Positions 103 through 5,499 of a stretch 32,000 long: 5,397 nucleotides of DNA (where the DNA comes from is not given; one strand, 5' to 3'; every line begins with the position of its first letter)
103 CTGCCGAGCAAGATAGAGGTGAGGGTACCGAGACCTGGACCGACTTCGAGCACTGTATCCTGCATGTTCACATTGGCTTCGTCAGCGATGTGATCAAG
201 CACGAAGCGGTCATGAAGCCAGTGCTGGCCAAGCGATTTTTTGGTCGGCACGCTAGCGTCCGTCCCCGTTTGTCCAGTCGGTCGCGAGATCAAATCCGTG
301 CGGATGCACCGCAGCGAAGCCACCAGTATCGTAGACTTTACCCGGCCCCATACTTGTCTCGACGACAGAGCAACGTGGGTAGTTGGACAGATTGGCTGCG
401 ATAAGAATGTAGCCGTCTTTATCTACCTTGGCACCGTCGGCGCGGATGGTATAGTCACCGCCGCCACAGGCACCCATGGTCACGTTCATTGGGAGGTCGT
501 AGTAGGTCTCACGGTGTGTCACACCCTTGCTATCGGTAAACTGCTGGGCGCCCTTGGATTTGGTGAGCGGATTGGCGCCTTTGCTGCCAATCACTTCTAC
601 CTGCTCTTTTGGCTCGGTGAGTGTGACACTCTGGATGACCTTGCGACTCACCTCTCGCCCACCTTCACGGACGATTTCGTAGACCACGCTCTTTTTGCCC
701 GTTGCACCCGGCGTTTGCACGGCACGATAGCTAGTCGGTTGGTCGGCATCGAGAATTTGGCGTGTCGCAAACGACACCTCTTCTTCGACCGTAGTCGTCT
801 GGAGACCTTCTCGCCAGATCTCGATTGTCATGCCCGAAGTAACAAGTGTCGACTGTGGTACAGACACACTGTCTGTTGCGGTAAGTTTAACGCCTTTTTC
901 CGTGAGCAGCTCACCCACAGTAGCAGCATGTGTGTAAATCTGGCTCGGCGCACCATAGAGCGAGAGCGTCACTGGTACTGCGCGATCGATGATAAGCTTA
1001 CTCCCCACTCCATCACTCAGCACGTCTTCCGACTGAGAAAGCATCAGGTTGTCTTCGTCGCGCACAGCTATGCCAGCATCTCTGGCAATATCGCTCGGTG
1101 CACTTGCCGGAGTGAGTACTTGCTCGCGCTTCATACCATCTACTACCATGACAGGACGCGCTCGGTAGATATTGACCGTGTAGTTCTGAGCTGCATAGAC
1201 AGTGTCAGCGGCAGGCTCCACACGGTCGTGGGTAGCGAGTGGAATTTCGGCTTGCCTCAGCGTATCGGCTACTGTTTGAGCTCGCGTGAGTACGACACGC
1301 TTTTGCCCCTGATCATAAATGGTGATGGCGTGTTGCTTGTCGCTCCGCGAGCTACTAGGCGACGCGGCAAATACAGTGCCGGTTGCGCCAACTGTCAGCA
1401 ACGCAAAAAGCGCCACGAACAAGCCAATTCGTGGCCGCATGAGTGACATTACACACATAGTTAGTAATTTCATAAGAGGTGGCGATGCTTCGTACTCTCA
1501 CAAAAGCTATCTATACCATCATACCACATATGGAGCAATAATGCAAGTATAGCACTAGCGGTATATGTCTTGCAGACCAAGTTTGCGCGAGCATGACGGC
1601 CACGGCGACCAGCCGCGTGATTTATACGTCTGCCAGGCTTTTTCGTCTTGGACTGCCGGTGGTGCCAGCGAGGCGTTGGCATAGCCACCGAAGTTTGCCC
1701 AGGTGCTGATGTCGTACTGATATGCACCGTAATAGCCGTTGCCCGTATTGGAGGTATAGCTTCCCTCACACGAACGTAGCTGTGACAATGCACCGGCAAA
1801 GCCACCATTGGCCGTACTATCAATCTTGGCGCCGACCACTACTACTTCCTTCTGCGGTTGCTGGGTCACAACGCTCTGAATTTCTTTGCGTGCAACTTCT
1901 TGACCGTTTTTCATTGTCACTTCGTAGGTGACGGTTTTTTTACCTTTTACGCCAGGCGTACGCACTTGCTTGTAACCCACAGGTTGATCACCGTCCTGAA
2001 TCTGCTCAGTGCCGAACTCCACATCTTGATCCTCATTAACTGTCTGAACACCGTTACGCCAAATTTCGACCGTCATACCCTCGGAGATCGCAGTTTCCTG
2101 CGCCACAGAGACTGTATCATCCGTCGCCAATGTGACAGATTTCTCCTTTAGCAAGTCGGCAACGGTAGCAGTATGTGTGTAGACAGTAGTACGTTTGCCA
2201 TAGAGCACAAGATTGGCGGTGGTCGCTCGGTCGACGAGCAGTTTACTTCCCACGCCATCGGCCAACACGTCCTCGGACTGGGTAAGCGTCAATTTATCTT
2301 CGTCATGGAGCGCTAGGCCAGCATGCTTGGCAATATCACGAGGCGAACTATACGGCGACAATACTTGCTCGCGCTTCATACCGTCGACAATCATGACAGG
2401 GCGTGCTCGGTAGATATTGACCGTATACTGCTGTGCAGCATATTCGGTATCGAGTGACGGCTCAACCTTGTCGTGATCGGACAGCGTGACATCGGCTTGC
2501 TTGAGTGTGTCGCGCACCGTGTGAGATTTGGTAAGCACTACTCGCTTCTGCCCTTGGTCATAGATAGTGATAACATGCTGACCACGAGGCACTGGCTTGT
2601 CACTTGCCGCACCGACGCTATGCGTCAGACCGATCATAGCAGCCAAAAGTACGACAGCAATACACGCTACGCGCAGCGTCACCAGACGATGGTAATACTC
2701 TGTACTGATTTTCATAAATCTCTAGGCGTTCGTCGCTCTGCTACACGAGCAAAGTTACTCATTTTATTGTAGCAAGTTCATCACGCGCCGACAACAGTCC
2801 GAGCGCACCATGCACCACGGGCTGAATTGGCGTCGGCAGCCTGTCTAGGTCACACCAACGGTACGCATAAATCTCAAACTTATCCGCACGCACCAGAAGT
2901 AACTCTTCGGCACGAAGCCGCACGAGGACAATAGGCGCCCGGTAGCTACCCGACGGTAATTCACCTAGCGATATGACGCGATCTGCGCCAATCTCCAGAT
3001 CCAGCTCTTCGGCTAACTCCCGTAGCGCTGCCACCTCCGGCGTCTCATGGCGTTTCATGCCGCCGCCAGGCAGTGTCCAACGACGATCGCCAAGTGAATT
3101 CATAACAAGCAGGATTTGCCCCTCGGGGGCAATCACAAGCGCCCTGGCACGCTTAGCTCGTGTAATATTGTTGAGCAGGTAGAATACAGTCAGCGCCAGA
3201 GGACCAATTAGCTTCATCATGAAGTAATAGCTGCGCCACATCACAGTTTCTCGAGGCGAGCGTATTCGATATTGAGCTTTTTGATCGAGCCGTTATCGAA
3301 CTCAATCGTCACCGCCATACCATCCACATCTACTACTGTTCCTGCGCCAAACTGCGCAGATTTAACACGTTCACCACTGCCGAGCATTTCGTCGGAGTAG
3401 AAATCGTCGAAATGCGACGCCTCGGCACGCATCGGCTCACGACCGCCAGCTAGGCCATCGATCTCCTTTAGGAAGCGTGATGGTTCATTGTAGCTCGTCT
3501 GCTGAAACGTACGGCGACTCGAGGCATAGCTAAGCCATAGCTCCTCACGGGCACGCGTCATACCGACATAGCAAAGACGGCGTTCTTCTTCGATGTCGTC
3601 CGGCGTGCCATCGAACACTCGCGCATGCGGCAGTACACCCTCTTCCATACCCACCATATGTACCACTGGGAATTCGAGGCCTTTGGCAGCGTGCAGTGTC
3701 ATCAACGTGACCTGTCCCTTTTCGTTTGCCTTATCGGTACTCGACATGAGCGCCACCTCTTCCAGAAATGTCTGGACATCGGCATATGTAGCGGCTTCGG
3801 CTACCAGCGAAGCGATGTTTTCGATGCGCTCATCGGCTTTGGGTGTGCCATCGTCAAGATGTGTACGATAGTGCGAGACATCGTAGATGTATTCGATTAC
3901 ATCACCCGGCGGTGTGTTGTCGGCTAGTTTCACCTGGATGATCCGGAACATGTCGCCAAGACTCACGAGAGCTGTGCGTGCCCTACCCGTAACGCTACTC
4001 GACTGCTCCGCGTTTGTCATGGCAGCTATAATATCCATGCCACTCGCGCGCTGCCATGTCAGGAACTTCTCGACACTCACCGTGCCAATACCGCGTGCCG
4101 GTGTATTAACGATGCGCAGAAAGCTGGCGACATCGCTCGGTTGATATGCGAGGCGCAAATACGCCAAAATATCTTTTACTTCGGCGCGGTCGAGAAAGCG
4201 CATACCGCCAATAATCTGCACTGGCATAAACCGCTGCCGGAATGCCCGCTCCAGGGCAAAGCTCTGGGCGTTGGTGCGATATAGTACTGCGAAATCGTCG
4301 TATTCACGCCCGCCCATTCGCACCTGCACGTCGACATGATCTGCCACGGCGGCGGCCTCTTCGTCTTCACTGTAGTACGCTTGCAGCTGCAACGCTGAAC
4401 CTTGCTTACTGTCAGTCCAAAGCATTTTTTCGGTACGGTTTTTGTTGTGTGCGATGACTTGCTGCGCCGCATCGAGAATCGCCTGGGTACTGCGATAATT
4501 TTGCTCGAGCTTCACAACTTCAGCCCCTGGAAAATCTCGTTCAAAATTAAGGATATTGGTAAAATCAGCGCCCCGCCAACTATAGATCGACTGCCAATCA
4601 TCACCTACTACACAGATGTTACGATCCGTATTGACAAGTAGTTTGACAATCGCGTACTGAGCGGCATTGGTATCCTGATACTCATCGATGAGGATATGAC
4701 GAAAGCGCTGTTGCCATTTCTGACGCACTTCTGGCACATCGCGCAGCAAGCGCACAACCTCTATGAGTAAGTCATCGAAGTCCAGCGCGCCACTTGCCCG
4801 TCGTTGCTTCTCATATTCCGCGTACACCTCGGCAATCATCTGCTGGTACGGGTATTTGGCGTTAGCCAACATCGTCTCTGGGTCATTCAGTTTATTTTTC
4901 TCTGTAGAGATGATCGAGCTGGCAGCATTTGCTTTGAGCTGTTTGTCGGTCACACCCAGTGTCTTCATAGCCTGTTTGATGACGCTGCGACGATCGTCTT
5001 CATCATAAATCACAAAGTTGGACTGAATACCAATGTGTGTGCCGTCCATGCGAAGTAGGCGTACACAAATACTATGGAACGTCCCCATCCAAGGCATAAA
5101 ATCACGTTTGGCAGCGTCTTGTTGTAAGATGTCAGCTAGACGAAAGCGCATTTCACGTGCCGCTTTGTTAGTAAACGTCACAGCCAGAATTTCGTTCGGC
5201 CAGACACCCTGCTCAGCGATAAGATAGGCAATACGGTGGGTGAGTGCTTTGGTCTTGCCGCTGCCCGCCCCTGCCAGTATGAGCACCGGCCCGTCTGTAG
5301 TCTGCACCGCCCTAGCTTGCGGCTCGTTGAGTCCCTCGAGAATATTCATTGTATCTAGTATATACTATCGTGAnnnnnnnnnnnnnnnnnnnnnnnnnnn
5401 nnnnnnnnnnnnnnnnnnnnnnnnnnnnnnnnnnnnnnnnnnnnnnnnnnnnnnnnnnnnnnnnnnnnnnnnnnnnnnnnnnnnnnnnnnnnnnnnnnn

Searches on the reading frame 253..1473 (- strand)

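Call 10: search_protein_families(library=pfam, proteins=[window:253-1473:-], max_evalue=0.001)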
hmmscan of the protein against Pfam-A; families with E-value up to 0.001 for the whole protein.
window:253-1473:- (406 aa): 2 families
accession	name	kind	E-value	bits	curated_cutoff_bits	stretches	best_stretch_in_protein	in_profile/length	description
PF03990.20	DUF348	-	1e-20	73.6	24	2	50-90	1-41/41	G5-linked-Ubiquitin-like domain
PF07501.17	G5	-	2e-13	50.8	23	1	226-298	3-75/75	G5 domain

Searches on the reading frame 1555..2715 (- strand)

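Call 10: search_protein_families(library=pfam, proteins=[window:1555-2715:-], max_evalue=0.001)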
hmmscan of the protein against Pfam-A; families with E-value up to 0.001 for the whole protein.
window:1555-2715:- (386 aa): 3 families
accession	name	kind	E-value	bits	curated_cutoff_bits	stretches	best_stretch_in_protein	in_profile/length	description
PF03990.20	DUF348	-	2.6e-18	65.9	24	2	49-89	1-41/41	G5-linked-Ubiquitin-like domain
PF07501.17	G5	-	3.4e-17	62.9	23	1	224-297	2-75/75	G5 domain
PF06737.19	Transglycosylas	-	1.6e-13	51.6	27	1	312-375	9-77/77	Transglycosylase-like domain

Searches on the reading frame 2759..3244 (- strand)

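Call 10: search_protein_families(library=pfam, proteins=[window:2759-3244:-], max_evalue=0.001)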
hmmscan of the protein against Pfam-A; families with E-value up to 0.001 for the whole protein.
window:2759-3244:- (161 aa): 1 family
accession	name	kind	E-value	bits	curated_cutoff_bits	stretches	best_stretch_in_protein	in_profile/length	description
PF00293.34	NUDIX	-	1.1e-14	55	21.1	1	30-139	3-122/134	NUDIX domain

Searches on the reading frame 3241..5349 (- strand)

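Call 10: search_protein_families(library=pfam, proteins=[window:3241-5349:-], max_evalue=0.001)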
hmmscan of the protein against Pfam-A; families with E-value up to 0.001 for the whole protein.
window:3241-5349:- (702 aa): 7 families
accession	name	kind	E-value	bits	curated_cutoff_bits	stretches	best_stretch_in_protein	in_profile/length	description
PF00580.27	UvrD-helicase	-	4.3e-92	309.1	23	1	7-274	1-271/271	UvrD/REP helicase N-terminal domain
PF13361.12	UvrD_C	-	7.4e-69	233.2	25.6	1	279-610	1-349/350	UvrD-like helicase C-terminal domain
PF13245.12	AAA_19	-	1.1e-21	77.9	25.1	1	11-257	1-132/134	AAA domain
PF13538.12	UvrD_C_2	-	3.5e-10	40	27.4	1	547-606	2-51/52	UvrD-like helicase C-terminal domain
PF13604.12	AAA_30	-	1.6e-07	31.7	27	0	7-68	2-63/191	AAA domain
PF01443.25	Viral_helicase1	-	2.7e-06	27.8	21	0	531-604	161-224/228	Viral superfamily 1 RNA helicase core domain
PF13086.12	AAA_11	-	0.00028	21.2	27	1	7-162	2-147/257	AAA domain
